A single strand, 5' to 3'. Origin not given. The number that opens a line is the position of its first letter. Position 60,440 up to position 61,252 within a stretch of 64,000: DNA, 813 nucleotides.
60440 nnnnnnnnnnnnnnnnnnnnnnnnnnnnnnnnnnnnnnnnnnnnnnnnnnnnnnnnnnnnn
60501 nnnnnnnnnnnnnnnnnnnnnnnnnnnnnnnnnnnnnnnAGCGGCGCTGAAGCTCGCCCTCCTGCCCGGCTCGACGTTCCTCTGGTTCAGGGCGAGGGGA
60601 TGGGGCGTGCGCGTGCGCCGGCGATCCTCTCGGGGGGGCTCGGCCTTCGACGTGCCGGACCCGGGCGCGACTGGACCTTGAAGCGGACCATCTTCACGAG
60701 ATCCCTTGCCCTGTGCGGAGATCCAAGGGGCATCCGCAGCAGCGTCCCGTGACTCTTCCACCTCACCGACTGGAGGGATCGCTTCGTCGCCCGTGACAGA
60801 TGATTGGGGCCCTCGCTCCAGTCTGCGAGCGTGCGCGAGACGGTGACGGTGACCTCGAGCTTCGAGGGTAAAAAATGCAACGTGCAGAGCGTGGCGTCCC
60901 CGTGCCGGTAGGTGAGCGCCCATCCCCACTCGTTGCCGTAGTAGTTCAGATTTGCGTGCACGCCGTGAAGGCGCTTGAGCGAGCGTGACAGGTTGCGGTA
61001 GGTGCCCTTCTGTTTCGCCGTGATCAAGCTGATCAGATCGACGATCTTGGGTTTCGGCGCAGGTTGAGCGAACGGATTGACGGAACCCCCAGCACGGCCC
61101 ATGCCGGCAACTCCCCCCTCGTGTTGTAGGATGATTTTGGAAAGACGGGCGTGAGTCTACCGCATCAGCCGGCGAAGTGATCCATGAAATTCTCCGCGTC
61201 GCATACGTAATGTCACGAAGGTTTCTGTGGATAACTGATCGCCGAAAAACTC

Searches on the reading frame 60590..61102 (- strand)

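Call 57: search_protein_families(library=pfam, proteins=[window:60590-61102:-], max_evalue=0.00001)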
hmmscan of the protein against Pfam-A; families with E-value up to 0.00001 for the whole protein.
window:60590-61102:- (171 aa): 1 family
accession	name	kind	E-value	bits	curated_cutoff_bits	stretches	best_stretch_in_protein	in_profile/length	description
PF12663.12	DUF3788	-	1.4e-09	38.4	25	1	17-142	3-127/128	Protein of unknown function (DUF3788)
